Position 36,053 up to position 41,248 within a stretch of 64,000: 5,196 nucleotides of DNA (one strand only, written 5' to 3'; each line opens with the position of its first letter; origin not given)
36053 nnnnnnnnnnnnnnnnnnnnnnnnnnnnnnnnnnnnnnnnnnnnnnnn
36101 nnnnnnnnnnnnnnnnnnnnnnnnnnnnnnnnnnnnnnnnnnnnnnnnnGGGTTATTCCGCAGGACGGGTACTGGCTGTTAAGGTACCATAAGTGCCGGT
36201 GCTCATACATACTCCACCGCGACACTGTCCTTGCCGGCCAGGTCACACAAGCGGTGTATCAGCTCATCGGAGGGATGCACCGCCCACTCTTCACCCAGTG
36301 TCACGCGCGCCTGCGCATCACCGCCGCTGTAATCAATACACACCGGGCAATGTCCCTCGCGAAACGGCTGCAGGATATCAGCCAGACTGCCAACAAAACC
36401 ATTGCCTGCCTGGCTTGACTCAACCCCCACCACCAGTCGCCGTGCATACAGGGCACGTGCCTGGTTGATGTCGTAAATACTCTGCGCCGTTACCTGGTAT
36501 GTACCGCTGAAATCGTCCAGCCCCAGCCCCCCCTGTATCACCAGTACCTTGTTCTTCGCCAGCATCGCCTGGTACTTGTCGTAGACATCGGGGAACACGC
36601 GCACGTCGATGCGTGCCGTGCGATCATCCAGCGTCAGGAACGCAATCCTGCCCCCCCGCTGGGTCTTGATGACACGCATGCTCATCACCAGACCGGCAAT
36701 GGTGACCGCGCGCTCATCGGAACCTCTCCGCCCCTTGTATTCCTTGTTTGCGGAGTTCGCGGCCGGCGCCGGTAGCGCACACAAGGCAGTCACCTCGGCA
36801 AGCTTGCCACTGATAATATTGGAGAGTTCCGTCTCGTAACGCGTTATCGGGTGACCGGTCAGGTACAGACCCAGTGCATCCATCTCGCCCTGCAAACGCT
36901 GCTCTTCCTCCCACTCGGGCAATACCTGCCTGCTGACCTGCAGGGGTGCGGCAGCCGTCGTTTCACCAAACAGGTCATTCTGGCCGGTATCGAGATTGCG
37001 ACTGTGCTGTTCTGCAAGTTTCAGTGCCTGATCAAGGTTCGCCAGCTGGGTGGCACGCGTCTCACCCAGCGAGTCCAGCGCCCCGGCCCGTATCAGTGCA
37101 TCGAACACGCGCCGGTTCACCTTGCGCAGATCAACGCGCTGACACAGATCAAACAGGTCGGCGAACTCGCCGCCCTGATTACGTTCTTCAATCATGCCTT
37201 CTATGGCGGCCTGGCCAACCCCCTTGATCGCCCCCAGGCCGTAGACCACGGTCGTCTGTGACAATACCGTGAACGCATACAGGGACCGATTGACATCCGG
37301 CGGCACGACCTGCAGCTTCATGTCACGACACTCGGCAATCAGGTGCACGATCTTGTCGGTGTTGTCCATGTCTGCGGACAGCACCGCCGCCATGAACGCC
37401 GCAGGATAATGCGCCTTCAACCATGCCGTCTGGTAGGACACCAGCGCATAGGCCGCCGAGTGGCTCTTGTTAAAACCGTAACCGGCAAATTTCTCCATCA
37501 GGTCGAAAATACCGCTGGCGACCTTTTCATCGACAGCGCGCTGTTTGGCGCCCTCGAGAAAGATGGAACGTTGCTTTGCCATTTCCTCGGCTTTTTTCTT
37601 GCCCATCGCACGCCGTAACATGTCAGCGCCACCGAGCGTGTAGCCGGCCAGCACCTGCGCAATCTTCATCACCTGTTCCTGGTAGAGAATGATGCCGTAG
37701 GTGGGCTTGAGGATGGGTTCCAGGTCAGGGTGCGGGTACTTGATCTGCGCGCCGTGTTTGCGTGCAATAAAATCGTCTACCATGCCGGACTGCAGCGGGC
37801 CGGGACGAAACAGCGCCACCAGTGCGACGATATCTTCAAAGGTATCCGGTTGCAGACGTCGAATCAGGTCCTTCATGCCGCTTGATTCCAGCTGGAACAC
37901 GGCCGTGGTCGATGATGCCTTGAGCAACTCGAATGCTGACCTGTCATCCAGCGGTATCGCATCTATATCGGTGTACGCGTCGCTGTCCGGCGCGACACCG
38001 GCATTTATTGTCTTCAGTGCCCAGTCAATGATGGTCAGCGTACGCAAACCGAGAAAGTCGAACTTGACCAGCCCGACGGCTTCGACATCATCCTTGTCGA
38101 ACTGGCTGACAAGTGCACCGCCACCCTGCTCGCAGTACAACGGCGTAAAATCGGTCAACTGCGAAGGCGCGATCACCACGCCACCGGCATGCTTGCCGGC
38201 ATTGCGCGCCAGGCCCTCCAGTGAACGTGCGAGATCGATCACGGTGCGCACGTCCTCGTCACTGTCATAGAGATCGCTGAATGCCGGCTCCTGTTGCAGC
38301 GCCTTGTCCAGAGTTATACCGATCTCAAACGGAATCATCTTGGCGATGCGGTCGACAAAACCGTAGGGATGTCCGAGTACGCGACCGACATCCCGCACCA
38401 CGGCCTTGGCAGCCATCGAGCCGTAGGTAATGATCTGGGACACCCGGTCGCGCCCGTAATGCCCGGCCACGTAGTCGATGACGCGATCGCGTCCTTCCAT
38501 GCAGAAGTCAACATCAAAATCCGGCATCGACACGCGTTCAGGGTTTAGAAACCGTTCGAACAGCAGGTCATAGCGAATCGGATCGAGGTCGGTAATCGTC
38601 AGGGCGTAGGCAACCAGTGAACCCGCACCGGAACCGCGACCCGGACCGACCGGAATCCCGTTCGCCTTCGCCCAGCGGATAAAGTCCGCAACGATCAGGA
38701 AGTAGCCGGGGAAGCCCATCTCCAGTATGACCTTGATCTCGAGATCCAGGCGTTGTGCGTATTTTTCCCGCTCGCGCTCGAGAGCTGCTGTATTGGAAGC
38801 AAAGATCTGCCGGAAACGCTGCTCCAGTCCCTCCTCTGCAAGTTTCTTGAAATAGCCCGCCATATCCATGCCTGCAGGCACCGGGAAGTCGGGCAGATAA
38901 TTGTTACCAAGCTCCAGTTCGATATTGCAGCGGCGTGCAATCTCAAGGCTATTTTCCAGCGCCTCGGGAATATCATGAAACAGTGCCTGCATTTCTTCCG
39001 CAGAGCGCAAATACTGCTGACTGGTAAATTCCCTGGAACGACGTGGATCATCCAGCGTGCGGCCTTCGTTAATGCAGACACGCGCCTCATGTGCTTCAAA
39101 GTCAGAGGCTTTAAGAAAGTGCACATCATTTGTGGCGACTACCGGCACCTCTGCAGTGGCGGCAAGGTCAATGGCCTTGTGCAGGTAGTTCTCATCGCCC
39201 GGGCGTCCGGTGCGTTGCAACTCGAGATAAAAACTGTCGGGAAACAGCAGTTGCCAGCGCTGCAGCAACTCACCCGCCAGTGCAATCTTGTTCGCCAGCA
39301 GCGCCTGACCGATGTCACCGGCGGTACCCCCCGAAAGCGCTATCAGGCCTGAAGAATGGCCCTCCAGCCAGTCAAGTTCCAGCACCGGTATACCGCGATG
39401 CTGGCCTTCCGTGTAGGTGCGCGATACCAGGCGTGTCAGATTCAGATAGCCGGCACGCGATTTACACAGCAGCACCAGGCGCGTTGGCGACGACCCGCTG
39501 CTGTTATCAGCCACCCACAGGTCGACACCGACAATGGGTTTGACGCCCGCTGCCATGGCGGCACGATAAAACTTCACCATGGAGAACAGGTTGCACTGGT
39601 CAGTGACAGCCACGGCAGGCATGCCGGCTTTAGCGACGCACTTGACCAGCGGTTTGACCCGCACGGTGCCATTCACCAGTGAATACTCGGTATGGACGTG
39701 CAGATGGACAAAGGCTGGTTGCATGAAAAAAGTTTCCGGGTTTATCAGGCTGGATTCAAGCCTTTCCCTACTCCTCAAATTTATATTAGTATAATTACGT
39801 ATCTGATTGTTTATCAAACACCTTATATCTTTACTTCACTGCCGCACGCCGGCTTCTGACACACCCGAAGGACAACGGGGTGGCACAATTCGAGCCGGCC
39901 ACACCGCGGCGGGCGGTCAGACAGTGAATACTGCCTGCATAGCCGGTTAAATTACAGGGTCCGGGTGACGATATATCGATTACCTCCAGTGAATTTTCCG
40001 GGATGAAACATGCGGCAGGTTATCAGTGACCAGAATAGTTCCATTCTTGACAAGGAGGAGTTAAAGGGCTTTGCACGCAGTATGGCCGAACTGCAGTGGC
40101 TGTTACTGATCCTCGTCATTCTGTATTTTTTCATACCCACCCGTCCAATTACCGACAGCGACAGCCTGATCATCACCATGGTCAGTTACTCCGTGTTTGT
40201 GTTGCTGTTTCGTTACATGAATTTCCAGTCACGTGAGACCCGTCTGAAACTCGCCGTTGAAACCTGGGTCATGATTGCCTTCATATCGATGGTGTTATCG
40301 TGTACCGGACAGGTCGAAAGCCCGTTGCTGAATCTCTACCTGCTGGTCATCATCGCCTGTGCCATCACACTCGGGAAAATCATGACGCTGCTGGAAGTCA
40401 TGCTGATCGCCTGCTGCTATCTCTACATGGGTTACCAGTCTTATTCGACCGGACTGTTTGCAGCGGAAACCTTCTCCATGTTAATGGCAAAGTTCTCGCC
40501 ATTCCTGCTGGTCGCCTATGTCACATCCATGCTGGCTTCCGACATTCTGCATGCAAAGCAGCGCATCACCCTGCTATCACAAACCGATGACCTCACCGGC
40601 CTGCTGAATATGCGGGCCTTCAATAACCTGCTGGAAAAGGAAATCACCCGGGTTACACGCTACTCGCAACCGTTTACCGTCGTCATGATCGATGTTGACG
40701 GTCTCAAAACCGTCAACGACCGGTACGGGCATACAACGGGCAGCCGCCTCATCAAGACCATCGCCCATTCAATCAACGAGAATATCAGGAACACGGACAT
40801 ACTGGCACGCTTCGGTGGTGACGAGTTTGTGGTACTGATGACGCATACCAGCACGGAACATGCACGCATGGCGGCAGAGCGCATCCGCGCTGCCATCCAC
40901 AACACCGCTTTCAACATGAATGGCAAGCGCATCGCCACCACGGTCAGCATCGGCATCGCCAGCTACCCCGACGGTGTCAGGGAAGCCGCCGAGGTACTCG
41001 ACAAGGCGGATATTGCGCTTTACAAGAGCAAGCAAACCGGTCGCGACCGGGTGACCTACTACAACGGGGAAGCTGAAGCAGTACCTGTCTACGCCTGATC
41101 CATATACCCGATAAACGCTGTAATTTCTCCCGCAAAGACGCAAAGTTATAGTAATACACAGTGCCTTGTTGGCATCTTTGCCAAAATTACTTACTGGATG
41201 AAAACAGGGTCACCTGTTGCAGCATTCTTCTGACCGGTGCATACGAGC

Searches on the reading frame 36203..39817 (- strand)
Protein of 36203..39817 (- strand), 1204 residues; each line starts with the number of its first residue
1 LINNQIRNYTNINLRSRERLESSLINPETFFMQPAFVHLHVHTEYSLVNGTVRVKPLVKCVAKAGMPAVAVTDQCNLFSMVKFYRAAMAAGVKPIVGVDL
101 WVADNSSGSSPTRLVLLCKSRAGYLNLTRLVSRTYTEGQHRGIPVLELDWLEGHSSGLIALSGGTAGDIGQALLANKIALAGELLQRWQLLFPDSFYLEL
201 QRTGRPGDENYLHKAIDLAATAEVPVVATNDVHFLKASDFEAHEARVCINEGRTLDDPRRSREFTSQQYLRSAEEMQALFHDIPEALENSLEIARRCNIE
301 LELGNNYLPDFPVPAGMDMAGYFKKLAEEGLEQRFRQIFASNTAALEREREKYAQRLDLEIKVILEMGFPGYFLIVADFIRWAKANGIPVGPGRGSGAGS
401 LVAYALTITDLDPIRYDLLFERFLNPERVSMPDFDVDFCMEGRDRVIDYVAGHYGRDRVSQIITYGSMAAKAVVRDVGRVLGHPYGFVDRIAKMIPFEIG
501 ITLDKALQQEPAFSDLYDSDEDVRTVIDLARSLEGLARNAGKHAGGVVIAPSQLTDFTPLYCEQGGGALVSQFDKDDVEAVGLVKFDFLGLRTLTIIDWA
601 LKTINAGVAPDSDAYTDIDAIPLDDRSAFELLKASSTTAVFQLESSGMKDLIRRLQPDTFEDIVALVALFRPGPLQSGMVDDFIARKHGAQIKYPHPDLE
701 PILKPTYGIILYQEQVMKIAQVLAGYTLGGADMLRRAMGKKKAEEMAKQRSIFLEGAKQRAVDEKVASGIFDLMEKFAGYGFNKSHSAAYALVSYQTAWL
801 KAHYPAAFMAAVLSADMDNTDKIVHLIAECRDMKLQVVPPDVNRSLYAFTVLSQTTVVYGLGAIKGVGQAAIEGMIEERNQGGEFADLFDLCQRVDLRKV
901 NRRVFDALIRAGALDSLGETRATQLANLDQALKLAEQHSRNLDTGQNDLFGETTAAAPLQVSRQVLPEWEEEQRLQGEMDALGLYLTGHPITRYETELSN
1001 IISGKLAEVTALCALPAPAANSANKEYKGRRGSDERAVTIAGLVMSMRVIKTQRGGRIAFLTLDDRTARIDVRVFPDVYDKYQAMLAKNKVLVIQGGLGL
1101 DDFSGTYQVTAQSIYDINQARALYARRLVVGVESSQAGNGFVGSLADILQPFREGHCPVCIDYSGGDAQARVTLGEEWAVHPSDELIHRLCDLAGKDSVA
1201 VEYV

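Call 44: search_protein_families(library=pfam, proteins=[window:36203-39817:-], max_evalue=0.00001)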
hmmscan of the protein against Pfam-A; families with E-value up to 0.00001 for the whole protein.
window:36203-39817:- (1204 aa): 6 families
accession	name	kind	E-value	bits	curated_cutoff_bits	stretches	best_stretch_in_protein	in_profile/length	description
PF07733.18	DNA_pol3_alpha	-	1e-104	350.2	23.9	1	322-590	2-260/260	Bacterial DNA polymerase III alpha NTPase domain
PF17657.6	DNA_pol3_finger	-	7.7e-65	217.7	22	1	593-760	1-165/166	Bacterial DNA polymerase III alpha subunit finger domain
PF02811.25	PHP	-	2.5e-46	158.4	26.4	1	38-202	1-163/164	PHP domain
PF14579.12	HHH_6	-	6e-30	103.7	25.6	1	835-923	2-89/90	Helix-hairpin-helix motif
PF20914.2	DNA_pol_IIIA_C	-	1.9e-13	50.5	22.5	1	1145-1195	2-52/52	DNA polymerase III subunit alpha, C-terminal domain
PF01336.31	tRNA_anti-codon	-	2.4e-13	50.3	27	1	1038-1116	1-74/75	OB-fold nucleic acid binding domain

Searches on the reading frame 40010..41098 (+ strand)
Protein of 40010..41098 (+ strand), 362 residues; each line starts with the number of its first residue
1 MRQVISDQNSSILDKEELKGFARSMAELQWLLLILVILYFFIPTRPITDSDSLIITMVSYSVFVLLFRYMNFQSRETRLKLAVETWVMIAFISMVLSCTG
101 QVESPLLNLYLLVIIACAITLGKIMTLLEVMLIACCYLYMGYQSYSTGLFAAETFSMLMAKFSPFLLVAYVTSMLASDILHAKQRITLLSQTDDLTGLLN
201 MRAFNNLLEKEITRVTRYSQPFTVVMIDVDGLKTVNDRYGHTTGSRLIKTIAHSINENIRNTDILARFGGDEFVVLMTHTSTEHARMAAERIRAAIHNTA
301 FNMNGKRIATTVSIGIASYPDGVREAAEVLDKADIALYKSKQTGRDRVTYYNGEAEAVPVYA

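Call 44: search_protein_families(library=pfam, proteins=[window:40010-41098:+], max_evalue=0.00001)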
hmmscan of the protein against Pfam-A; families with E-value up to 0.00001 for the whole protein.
window:40010-41098:+ (362 aa): 1 family
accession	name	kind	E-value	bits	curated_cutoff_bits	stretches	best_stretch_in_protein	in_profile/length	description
PF00990.26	GGDEF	-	3.5e-46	157.4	23.8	1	191-347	2-161/161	Diguanylate cyclase, GGDEF domain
